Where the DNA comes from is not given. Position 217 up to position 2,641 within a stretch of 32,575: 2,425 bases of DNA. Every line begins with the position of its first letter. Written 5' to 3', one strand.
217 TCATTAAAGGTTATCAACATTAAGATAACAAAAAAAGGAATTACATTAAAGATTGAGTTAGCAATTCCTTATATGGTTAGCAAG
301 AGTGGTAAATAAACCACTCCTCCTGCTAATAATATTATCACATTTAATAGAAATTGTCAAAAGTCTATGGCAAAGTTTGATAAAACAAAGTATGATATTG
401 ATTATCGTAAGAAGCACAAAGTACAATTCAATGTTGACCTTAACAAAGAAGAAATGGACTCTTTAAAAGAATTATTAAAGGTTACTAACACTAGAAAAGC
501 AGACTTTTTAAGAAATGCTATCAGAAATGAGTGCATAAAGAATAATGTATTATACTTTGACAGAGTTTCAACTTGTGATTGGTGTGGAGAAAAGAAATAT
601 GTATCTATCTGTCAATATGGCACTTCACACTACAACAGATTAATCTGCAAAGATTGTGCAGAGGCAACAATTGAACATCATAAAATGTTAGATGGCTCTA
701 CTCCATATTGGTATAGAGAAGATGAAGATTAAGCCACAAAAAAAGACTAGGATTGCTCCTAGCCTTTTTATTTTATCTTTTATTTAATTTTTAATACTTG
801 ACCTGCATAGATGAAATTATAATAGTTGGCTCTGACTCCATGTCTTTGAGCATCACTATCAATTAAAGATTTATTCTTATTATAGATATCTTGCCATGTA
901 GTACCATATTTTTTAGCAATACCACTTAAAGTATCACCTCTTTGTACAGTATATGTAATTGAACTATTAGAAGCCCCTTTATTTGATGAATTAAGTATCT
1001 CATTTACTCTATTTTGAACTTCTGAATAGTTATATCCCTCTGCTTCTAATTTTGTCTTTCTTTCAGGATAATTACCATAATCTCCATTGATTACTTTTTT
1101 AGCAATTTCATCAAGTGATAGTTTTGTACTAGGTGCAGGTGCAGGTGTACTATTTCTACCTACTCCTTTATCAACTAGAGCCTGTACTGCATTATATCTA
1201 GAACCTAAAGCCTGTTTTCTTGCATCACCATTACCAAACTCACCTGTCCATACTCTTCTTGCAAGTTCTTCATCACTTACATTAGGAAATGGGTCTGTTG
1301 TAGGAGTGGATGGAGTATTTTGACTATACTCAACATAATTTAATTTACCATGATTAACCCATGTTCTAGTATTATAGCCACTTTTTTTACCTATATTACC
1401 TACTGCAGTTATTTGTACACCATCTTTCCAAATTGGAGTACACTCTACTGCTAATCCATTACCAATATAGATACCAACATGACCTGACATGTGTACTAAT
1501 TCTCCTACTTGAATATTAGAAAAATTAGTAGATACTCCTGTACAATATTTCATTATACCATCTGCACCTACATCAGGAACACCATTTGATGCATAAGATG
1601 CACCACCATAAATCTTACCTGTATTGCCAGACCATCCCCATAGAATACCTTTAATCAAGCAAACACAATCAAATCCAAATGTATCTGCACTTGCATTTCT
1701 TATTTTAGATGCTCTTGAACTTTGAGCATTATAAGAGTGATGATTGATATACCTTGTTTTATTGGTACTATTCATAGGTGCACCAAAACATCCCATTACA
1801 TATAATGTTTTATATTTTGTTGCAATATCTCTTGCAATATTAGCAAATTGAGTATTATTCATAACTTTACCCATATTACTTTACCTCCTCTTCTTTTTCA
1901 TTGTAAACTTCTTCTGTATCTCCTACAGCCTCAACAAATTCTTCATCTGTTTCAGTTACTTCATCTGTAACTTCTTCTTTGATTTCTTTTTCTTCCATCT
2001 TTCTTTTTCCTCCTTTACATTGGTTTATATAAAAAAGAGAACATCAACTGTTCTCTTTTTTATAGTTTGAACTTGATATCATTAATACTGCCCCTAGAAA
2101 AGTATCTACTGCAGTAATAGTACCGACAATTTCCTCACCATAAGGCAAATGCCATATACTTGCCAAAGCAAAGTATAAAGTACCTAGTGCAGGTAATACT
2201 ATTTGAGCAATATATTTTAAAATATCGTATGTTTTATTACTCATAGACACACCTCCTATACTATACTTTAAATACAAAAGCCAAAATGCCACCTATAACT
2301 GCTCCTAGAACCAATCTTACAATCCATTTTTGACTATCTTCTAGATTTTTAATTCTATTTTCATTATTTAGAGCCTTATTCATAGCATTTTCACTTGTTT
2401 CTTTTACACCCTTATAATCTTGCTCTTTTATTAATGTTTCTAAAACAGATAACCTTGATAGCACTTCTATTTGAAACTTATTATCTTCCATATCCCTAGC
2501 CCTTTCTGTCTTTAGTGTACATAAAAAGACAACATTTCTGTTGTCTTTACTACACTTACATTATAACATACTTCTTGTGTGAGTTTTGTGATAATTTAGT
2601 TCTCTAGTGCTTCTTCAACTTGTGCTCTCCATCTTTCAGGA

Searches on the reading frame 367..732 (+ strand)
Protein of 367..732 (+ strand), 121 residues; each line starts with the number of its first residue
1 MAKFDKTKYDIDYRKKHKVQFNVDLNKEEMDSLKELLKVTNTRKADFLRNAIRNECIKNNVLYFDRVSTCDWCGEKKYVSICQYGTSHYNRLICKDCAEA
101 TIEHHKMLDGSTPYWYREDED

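Call 63: search_protein_families(library=phrogs, proteins=[window:367-732:+], max_evalue=0.01)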
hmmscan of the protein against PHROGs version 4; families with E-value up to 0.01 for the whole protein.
window:367-732:+ (121 aa): 2 families
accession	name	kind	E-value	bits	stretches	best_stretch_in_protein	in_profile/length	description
phrog_3896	-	unknown function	4e-05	24.6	1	14-58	16-60/62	-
phrog_876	-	transcription regulation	0.0081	16.7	0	15-53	64-102/239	transcriptional repressor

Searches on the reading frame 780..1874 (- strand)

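Call 9: search_protein_families(library=phrogs, proteins=[window:780-1874:-])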
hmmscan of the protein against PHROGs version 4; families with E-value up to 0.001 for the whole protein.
window:780-1874:- (364 aa): 14 families
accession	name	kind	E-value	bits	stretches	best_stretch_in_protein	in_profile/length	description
phrog_7698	-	lysis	2.5e-27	97.5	1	179-294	200-314/316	endolysin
phrog_16241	-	lysis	1.5e-17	65.1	1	240-298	133-190/290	endolysin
phrog_3513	-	lysis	1.3e-16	60.8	1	8-183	831-1032/1434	endolysin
phrog_3861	-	lysis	7.4e-15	55.8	1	130-315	97-259/455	amidase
phrog_380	-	lysis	3.9e-14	53.4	1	286-364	155-235/309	endolysin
phrog_4602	-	other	5e-09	37.4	1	300-363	29-79/220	transglycosylase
phrog_291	-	lysis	1.8e-07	31.3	1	242-363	375-474/509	endolysin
phrog_21966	-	unknown function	4.2e-06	27.8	1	298-341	87-133/146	-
phrog_2742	-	lysis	1.5e-05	25.6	1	301-335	261-295/318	endolysin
phrog_9611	-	lysis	5.7e-05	23.8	1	281-338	156-215/246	endolysin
phrog_14367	-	unknown function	0.00015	20.8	1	301-340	514-556/869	-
phrog_7348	-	lysis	0.00016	19.6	1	291-362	2089-2148/2564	endolysin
phrog_5182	-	lysis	0.00063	20.4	0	279-334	192-246/321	endolysin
phrog_14642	-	lysis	0.00065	20.2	0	302-337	23-58/215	endolysin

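Call 10: search_protein_families(library=pfam, proteins=[window:780-1874:-], max_evalue=0.01)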
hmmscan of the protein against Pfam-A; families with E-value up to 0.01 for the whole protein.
window:780-1874:- (364 aa): 4 families
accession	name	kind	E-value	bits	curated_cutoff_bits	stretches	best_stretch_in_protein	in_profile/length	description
PF08230.16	CW_7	-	1.6e-26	92.2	25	2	255-294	1-40/40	CW_7 repeat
PF01476.26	LysM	-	3.7e-12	46.4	20.9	1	308-363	1-42/43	LysM domain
PF00877.26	NLPC_P60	-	0.0015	18.9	23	0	96-158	38-91/105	NlpC/P60 family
PF23473.1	LysM3_LYK4_5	-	0.0025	18.3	29.3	1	306-335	3-32/48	LYK4/5 LysM3 domain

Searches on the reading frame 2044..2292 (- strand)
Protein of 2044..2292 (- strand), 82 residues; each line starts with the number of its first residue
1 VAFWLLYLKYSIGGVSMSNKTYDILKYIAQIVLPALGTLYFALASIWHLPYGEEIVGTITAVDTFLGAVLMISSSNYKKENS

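Call 9: search_protein_families(library=phrogs, proteins=[window:2044-2292:-])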
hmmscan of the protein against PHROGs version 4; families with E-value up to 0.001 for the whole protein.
window:2044-2292:- (82 aa): 3 families
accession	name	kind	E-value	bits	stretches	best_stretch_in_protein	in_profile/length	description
phrog_9233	-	lysis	4.9e-23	82.6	1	13-80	10-77/124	holin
phrog_881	-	lysis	1.5e-21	77.2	1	16-81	2-67/68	holin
phrog_13239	-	unknown function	8.6e-18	65.9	1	12-79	14-81/138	-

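Call 10: search_protein_families(library=pfam, proteins=[window:2044-2292:-], max_evalue=0.01)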
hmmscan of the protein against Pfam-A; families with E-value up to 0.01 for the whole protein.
window:2044-2292:- (82 aa): 1 family
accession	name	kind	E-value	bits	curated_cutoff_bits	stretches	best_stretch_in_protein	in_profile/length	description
PF16938.10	Phage_holin_Dp1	-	1.1e-31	109.4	25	1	17-79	1-63/63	Putative phage holin Dp-1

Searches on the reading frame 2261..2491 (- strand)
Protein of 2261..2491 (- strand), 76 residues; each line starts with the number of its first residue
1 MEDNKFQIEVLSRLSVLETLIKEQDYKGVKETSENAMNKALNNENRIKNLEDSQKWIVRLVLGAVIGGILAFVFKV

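Call 9: search_protein_families(library=phrogs, proteins=[window:2261-2491:-])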
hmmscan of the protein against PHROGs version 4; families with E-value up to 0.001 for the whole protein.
window:2261-2491:- (76 aa): 2 families
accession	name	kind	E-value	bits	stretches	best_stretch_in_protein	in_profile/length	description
phrog_689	-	lysis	2.9e-12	47.6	1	4-75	8-87/91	holin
phrog_1193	-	other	1e-05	26.4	1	42-75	38-72/76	hemolysin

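Call 10: search_protein_families(library=pfam, proteins=[window:2261-2491:-], max_evalue=0.01)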
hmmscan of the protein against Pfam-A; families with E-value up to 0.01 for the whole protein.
window:2261-2491:- (76 aa): 1 family
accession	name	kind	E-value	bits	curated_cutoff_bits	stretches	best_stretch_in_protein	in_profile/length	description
PF10779.14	XhlA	-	3.5e-11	43.5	34.7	1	11-73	3-67/67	Haemolysin XhlA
